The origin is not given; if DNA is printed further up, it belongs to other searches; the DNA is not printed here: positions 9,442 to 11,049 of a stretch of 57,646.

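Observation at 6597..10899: Mycobacterial-type DPA (lipid-linked arabinofuranose donor) operon fused in operon with a VanZ-like membrane protein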

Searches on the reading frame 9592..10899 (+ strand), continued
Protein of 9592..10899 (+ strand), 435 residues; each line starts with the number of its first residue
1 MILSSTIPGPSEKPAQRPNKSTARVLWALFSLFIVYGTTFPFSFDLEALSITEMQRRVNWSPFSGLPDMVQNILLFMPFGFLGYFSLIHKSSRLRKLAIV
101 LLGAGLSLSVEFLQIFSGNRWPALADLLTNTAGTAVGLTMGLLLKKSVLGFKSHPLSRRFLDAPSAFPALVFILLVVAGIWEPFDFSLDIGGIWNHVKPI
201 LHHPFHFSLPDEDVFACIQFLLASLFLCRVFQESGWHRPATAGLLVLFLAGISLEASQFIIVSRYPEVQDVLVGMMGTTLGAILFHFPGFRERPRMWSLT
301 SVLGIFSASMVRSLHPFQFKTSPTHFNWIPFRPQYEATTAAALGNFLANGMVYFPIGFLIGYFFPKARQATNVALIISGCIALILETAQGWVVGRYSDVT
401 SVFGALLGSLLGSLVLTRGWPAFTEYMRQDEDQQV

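Call 87: search_protein_families(library=ncbifam, proteins=[L085:1746-4058:+, L085:4060-4977:+, L085:5668-7953:+, L085:9954-11282:+, L113:5014-7347:+, L113:1769-4048:+, L113:8813-9616:+, L113:9617-10843:+, L108:5749-7953:+, L131:3383-5656:-], max_evalue=1e-8)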
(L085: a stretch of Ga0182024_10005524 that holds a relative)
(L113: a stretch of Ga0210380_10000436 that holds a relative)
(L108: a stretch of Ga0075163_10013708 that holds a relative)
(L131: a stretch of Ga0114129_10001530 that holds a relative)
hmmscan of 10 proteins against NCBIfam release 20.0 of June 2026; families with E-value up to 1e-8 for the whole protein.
L085:1746-4058:+ (770 aa): 19 families
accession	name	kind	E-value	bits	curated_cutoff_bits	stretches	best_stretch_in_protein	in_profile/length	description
TIGR02917.1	PEP_TPR_lipo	equivalog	1.7e-82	277.7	312.2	5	599-744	755-898/899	XrtA/PEP-CTERM system TPR-repeat protein PrsT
NF040959.1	MamA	equivalog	1.5e-44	151.9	200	2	315-411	77-174/204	magnetosome protein MamA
TIGR02521.1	type_IV_pilW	equivalog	3.5e-39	134.7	154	1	585-743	36-195/234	type IV pilus biogenesis/stability protein PilW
NF033762.1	social_mot_Tgl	equivalog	2.6e-29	102.3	225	1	597-753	48-206/252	social motility TPR repeat lipoprotein Tgl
NF033920.0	C39_PA2778_fam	equivalog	5e-21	75.3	150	0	183-261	170-248/255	PA2778 family cysteine peptidase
NF052415.1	T3SS_chap_SctY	equivalog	4.5e-20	72.1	70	0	581-652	7-78/106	type III secretion apparatus assembly chaperone SctY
NF033758.1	gliding_GltE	equivalog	4.8e-20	71.9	225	0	366-424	76-134/411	adventurous gliding motility TPR repeat lipoprotein GltE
TIGR03939.1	PGA_TPR_OMP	equivalog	2.1e-16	59.4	366.65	0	326-409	104-187/800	poly-beta-1,6 N-acetyl-D-glucosamine export porin PgaA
NF047371.1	FlcA_CTERM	equivalog_domain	4.3e-16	58.5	300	0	654-746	444-536/646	periplasmic flagellar collar protein FlcA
TIGR02552.1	LcrH_SycD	equivalog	1.2e-14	54.2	104.8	0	183-271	32-120/136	SycD/LcrH family type III secretion system chaperone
TIGR00540.1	TPR_hemY_coli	hypoth_equivalog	1.5e-14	53.6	142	0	516-662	232-373/385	heme biosynthesis-associated TPR protein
NF008757.0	PRK11788.1-5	equivalog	1.6e-14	53.9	363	0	557-746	118-311/388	lipopolysaccharide assembly protein LapB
NF008520.0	PRK11447.1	equivalog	1.9e-14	52.4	858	0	184-377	476-672/1157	cellulose synthase complex outer membrane protein BcsC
TIGR02795.1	tol_pal_ybgF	equivalog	6.8e-14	52.5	90.1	0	373-435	36-97/119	tol-pal system protein YbgF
TIGR00990.1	3a0801s09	subfamily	1.7e-12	46.8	757.25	0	557-693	342-477/615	mitochondrial import receptor subunit TOM70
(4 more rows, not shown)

L085:4060-4977:+ (305 aa): 12 families
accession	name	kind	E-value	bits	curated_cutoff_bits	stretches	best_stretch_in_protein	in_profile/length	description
TIGR04152.1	exosort_VPLPA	exception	7.8e-69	233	400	1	30-275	2-247/486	VPLPA-CTERM-specific exosortase XrtD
NF038142.1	exosort_XrtW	exception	6.9e-68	229.2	425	1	9-270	3-265/494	exosortase W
TIGR03109.2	exosort_XrtA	exception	7.5e-68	228.8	208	1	11-268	3-257/261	exosortase A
TIGR02602.1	8TM_EpsH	subfamily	7.9e-67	225.3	105.55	1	31-268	2-238/241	exosortase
NF035943.2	exosort_XrtV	exception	5.1e-42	144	313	1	13-270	7-266/270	exosortase V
TIGR03113.1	exosort_XrtB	exception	1.4e-41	142.9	275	1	15-270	5-264/268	exosortase B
TIGR04151.1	exosort_VPDSG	exception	4.2e-24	85.5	300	1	36-269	55-298/306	VPDSG-CTERM-specific exosortase XrtC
TIGR04178.1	exo_archaeo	signature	2.3e-22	79.1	23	1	176-269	1-94/97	exosortase/archaeosortase family protein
TIGR04156.1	cyanoexo_CrtB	exception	3.5e-18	66.1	300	1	29-266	26-262/280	cyanoexosortase B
NF033464.1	cyanoexo_CrtC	exception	5.8e-15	55.6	225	1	13-259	9-263/278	cyanoexosortase C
TIGR03763.1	cyanoexo_CrtA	exception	1.3e-10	41.3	150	1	42-265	35-253/260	cyanoexosortase A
TIGR04476.1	exosort_XrtN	exception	3.9e-09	36.1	200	1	45-266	32-242/406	exosortase N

L085:5668-7953:+ (761 aa): 21 families
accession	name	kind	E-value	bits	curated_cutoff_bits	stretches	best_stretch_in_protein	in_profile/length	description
TIGR02917.1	PEP_TPR_lipo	equivalog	3e-90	303.4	312.2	2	93-537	325-765/899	XrtA/PEP-CTERM system TPR-repeat protein PrsT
TIGR02521.1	type_IV_pilW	equivalog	7.9e-40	136.9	154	1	98-272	34-208/234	type IV pilus biogenesis/stability protein PilW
NF040959.1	MamA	equivalog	3e-37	128.1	200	2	44-194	52-202/204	magnetosome protein MamA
NF033762.1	social_mot_Tgl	equivalog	1.3e-31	109.8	225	1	592-734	47-191/252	social motility TPR repeat lipoprotein Tgl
NF052415.1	T3SS_chap_SctY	equivalog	1.9e-25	89.4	70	0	474-570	6-105/106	type III secretion apparatus assembly chaperone SctY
NF033920.0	C39_PA2778_fam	equivalog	3.7e-24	85.5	150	0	100-196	159-255/255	PA2778 family cysteine peptidase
NF033758.1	gliding_GltE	equivalog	1.1e-23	83.9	225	1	562-747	72-256/411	adventurous gliding motility TPR repeat lipoprotein GltE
TIGR03939.1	PGA_TPR_OMP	equivalog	6.5e-19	67.6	366.65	0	174-253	404-483/800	poly-beta-1,6 N-acetyl-D-glucosamine export porin PgaA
NF008757.0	PRK11788.1-5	equivalog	6.7e-19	68.3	363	0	206-361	187-343/388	lipopolysaccharide assembly protein LapB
TIGR00540.1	TPR_hemY_coli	hypoth_equivalog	1.5e-18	66.8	142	0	518-601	302-384/385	heme biosynthesis-associated TPR protein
TIGR02795.1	tol_pal_ybgF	equivalog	2.1e-17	63.8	90.1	0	577-639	40-105/119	tol-pal system protein YbgF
NF008520.0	PRK11447.1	equivalog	3e-16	58.4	858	0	175-469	361-666/1157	cellulose synthase complex outer membrane protein BcsC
NF047371.1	FlcA_CTERM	equivalog_domain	9.3e-16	57.4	300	1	532-740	337-534/646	periplasmic flagellar collar protein FlcA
TIGR02552.1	LcrH_SycD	equivalog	2.4e-15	56.5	104.8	0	111-197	32-118/136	SycD/LcrH family type III secretion system chaperone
NF008756.0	PRK11788.1-4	equivalog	4.5e-13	49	474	0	168-329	183-346/389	lipopolysaccharide assembly protein LapB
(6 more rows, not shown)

L085:9954-11282:+ (442 aa): 24 families
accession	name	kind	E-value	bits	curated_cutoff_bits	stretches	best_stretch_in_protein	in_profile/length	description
TIGR03088.1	stp2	hypoth_equivalog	6.1e-66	223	409.05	1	62-425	4-372/374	TIGR03088 family PEP-CTERM/XrtA system glycosyltransferase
TIGR03999.1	thiol_BshA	equivalog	1.5e-46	159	273.7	1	120-427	66-374/375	N-acetyl-alpha-D-glucosaminyl L-malate synthase BshA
NF041876.1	EPS_EpsE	equivalog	1.1e-34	120.3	400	1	213-415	181-385/389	exopolysaccharide biosynthesis GT4 family glycosyltransferase EpsE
TIGR04063.1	stp3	hypoth_equivalog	1.3e-28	100.1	442.05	1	193-426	156-395/397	TIGR04063 family PEP-CTERM/XrtA system glycosyltransferase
TIGR03449.1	mycothiol_MshA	equivalog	1.1e-26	93.7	462.5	1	183-426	154-403/406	D-inositol-3-phosphate glycosyltransferase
TIGR02149.1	glgA_Coryne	subfamily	6.6e-25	88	302.4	1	136-426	81-390/391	glycogen synthase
NF038011.1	PelF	equivalog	1.6e-22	80.2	100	1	211-423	273-489/489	GT4 family glycosyltransferase PelF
NF011726.0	PRK15179.1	equivalog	1.8e-22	79.4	733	1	129-424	391-692/694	Vi polysaccharide biosynthesis protein TviE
NF038229.1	Glyco4_Geo_Pelo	equivalog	7.6e-19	67.9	400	1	139-427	59-337/338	GPMC system family 4 glycosyltransferase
NF047684.1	TeichurnBiosyTuaC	equivalog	1.2e-18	67.3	550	1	124-427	92-390/391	teichuronic acid biosynthesis protein TuaC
TIGR04047.1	MSMEG_0565_glyc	hypoth_equivalog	5.8e-16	58.5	259.85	1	64-418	14-366/373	MSMEG_0565 family glycosyltransferase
NF053787.1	GlcN_PG_synth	equivalog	2e-15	56.5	480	1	196-426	145-359/361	N-acetylglucosaminyl phosphatidylglycerol synthase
TIGR02472.1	sucr_P_syn_N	equivalog_domain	5.9e-15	55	576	1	327-419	342-434/439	sucrose-phosphate synthase, putative, glycosyltransferase domain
NF050063.1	ProtGlycPglJ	equivalog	1.4e-14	54.1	500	1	248-407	191-348/363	N-acetylgalactosamine-N,N'-diacetylbacillosaminyl-diphospho-undecaprenol 4-alpha-N-acetylgalactosaminyltransferase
TIGR04157.1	glyco_rSAM_CFB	subfamily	1.7e-14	53.6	400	1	195-382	170-357/406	TIGR04157 family glycosyltransferase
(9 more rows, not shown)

L113:5014-7347:+ (777 aa): 19 families
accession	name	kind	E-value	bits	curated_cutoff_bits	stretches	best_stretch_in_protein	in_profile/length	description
TIGR02917.1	PEP_TPR_lipo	equivalog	1.8e-81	274.3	312.2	4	427-757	571-898/899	XrtA/PEP-CTERM system TPR-repeat protein PrsT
TIGR02521.1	type_IV_pilW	equivalog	1.6e-41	142.4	154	1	118-277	33-194/234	type IV pilus biogenesis/stability protein PilW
NF040959.1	MamA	equivalog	9.1e-39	133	200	1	53-210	42-199/204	magnetosome protein MamA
NF033762.1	social_mot_Tgl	equivalog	3.8e-32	111.6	225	1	604-752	42-192/252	social motility TPR repeat lipoprotein Tgl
NF033920.0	C39_PA2778_fam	equivalog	5.5e-26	91.5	150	0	196-277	168-249/255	PA2778 family cysteine peptidase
NF047371.1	FlcA_CTERM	equivalog_domain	5.4e-22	78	300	0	666-758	443-535/646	periplasmic flagellar collar protein FlcA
NF008757.0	PRK11788.1-5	equivalog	1.9e-21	76.7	363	0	66-271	125-336/388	lipopolysaccharide assembly protein LapB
TIGR02552.1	LcrH_SycD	equivalog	2.6e-21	75.8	104.8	0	582-698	7-125/136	SycD/LcrH family type III secretion system chaperone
NF033758.1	gliding_GltE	equivalog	4.3e-20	72.1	225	0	86-217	226-358/411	adventurous gliding motility TPR repeat lipoprotein GltE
TIGR00990.1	3a0801s09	subfamily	1.1e-17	64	757.25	0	100-240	349-489/615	mitochondrial import receptor subunit TOM70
TIGR00540.1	TPR_hemY_coli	hypoth_equivalog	2.3e-17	62.9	142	0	448-674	142-372/385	heme biosynthesis-associated TPR protein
NF008520.0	PRK11447.1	equivalog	2.2e-16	58.9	858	0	198-391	475-673/1157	cellulose synthase complex outer membrane protein BcsC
TIGR03939.1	PGA_TPR_OMP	equivalog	3.9e-16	58.4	366.65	0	445-559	383-497/800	poly-beta-1,6 N-acetyl-D-glucosamine export porin PgaA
TIGR02795.1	tol_pal_ybgF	equivalog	1e-14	55.1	90.1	0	147-213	36-105/119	tol-pal system protein YbgF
NF052415.1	T3SS_chap_SctY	equivalog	1.3e-14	54.6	70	0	432-519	15-105/106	type III secretion apparatus assembly chaperone SctY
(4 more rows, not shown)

L113:1769-4048:+ (759 aa): 21 families
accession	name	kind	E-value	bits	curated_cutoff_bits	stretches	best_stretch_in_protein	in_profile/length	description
TIGR02917.1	PEP_TPR_lipo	equivalog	1.4e-89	301.2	312.2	5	593-738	755-898/899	XrtA/PEP-CTERM system TPR-repeat protein PrsT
TIGR02521.1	type_IV_pilW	equivalog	2.1e-44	151.8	154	1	175-341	42-211/234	type IV pilus biogenesis/stability protein PilW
NF040959.1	MamA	equivalog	2.8e-39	134.7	200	3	93-193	102-202/204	magnetosome protein MamA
NF033762.1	social_mot_Tgl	equivalog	5e-36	124.3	225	1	590-733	47-192/252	social motility TPR repeat lipoprotein Tgl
NF033920.0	C39_PA2778_fam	equivalog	4.1e-25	88.7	150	0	129-229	155-255/255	PA2778 family cysteine peptidase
NF033758.1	gliding_GltE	equivalog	8.7e-25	87.5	225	1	551-742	63-253/411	adventurous gliding motility TPR repeat lipoprotein GltE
NF047371.1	FlcA_CTERM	equivalog_domain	1.2e-22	80.2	300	1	531-739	338-535/646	periplasmic flagellar collar protein FlcA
NF008520.0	PRK11447.1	equivalog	2e-21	75.6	858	0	658-743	250-335/1157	cellulose synthase complex outer membrane protein BcsC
NF052415.1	T3SS_chap_SctY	equivalog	2.3e-21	76.3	70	0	648-740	12-106/106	type III secretion apparatus assembly chaperone SctY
TIGR02795.1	tol_pal_ybgF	equivalog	6.8e-20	71.8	90.1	0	345-441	14-113/119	tol-pal system protein YbgF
TIGR03939.1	PGA_TPR_OMP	equivalog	1.2e-18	66.7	366.65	0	484-648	31-194/800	poly-beta-1,6 N-acetyl-D-glucosamine export porin PgaA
NF008757.0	PRK11788.1-5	equivalog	1.6e-16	60.5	363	0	169-328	185-346/388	lipopolysaccharide assembly protein LapB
TIGR00990.1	3a0801s09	subfamily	2.3e-15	56.3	757.25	0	98-224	333-459/615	mitochondrial import receptor subunit TOM70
NF008756.0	PRK11788.1-4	equivalog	5.2e-15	55.4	474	0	166-293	182-311/389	lipopolysaccharide assembly protein LapB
NF047507.1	TPR_BatC_Lepto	exception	1.1e-14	54.5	175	0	668-754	49-136/214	TPR repeat-containing protein BatC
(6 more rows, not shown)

L113:8813-9616:+ (267 aa): 0 families

L113:9617-10843:+ (408 aa): 147 families (the best 25 are shown)
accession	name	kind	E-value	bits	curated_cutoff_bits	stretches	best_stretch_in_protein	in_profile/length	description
NF010065.0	PRK13545.1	equivalog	2.5e-60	204.7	538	1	33-248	25-235/549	teichoic acids export protein ATP-binding subunit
NF010066.0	PRK13546.1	equivalog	9.8e-54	182.5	320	1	46-248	33-235/264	teichoic acids export ABC transporter ATP-binding subunit TagH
NF050108.1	galactan_ABC_ATP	equivalog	2e-50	171.3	400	1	51-250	43-243/244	galactan export ABC transporter ATP-binding subunit Wzt/RfbE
TIGR01188.1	drrA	subfamily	3.1e-38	131.8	312.45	1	49-259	5-227/302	daunorubicin resistance ABC transporter, ATP-binding protein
NF010060.0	PRK13537.1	equivalog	5.8e-27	94.4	521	1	52-232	30-221/314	nodulation factor ABC transporter ATP-binding protein NodI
TIGR03740.1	galliderm_ABC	subfamily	8.5e-27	94.3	309.75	1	51-232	14-199/223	lantibiotic protection ABC transporter ATP-binding subunit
NF010059.0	PRK13536.1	equivalog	1.1e-25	90.1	549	1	52-232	58-249/342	nodulation factor ABC transporter ATP-binding protein NodI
TIGR01288.1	nodI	equivalog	9.4e-25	87.2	424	1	53-231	20-209/303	nodulation factor ABC transporter ATP-binding protein NodI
NF033858.1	ABC2_perm_RbbA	equivalog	3.9e-24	84.6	1050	1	48-245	277-486/909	ribosome-associated ATPase/putative transporter RbbA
NF040933.2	ABC_arch_GlcV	equivalog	2e-23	82.8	450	1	48-290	17-269/357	glucose ABC transporter ATP-binding protein GlcV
TIGR01186.1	proV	subfamily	4.6e-23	81.9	326.6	1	50-245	6-219/363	betaine/proline/choline family ABC transporter ATP-binding protein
TIGR02673.1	FtsE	equivalog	9.9e-23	80.9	264.85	2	113-230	93-210/214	cell division ATP-binding protein FtsE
TIGR03522.1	GldA_ABC_ATP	equivalog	1.9e-22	80.1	402.6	1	52-231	17-206/301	gliding motility-associated ABC transporter ATP-binding subunit GldA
TIGR04520.1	ECF_ATPase_1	equivalog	3.8e-22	79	315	2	48-99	13-64/269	energy-coupling factor transporter ATPase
NF010068.0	PRK13548.1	equivalog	8.2e-22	77.5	261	1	53-246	21-233/261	heme ABC transporter ATP-binding protein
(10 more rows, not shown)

L108:5749-7953:+ (734 aa): 7 families
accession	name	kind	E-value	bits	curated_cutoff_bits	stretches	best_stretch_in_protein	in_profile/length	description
TIGR03108.1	eps_aminotran_1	hypoth_equivalog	4.1e-177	590.6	816.9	1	109-733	1-627/628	XrtA/PEP-CTERM system amidotransferase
TIGR01536.1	asn_synth_AEB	equivalog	3.7e-132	441.9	267.1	1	110-667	1-517/517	asparagine synthase (glutamine-hydrolyzing)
TIGR03104.1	trio_amidotrans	equivalog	2.2e-116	389.4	570.1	2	109-487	1-386/589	N-acetylglutaminylglutamine amidotransferase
NF006949.0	PRK09431.1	equivalog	1.8e-86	290.9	499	3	109-275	1-166/554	asparagine synthase B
NF033535.1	lass_lactam_cya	exception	8.3e-63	213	525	1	109-478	1-377/668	lasso peptide isopeptide bond-forming cyclase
NF001484.0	PRK00331.1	subfamily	3.2e-09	35.7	381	1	171-274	87-198/601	isomerizing glutamine--fructose-6-phosphate transaminase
TIGR01135.1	glmS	equivalog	8.2e-09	34.5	418.05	0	171-274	86-197/607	glutamine--fructose-6-phosphate transaminase (isomerizing)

L131:3383-5656:- (757 aa): 24 families
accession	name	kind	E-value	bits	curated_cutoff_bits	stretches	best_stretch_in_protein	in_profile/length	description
TIGR02917.1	PEP_TPR_lipo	equivalog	6.7e-94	315.4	312.2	5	437-642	433-637/899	XrtA/PEP-CTERM system TPR-repeat protein PrsT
TIGR02521.1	type_IV_pilW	equivalog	1.9e-49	168.3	154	3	108-260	43-197/234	type IV pilus biogenesis/stability protein PilW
NF040959.1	MamA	equivalog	2.2e-43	148.1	200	1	26-191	35-200/204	magnetosome protein MamA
NF033920.0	C39_PA2778_fam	equivalog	1e-32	113.5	150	0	99-195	159-255/255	PA2778 family cysteine peptidase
TIGR02552.1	LcrH_SycD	equivalog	1.5e-29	102.4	104.8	0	681-748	58-125/136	SycD/LcrH family type III secretion system chaperone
NF033758.1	gliding_GltE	equivalog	8.6e-24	84.3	225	1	45-244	103-302/411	adventurous gliding motility TPR repeat lipoprotein GltE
TIGR03939.1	PGA_TPR_OMP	equivalog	2.8e-23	82.1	366.65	0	293-395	390-491/800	poly-beta-1,6 N-acetyl-D-glucosamine export porin PgaA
NF008756.0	PRK11788.1-4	equivalog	6.4e-23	81.4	474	0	268-476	110-322/389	lipopolysaccharide assembly protein LapB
TIGR02795.1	tol_pal_ybgF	equivalog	3.9e-21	75.8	90.1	0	680-750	44-114/119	tol-pal system protein YbgF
NF008757.0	PRK11788.1-5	equivalog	8.8e-21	74.5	363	0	316-523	124-334/388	lipopolysaccharide assembly protein LapB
NF033762.1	social_mot_Tgl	equivalog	1.2e-20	74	225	0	561-687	54-182/252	social motility TPR repeat lipoprotein Tgl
TIGR00990.1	3a0801s09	subfamily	1.7e-20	73.2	757.25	0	534-634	361-461/615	mitochondrial import receptor subunit TOM70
NF052415.1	T3SS_chap_SctY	equivalog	2e-19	70.1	70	0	306-395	13-105/106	type III secretion apparatus assembly chaperone SctY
TIGR00540.1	TPR_hemY_coli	hypoth_equivalog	2.4e-17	62.8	142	0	516-731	164-381/385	heme biosynthesis-associated TPR protein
NF008520.0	PRK11447.1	equivalog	4.2e-17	61.3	858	0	174-258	361-444/1157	cellulose synthase complex outer membrane protein BcsC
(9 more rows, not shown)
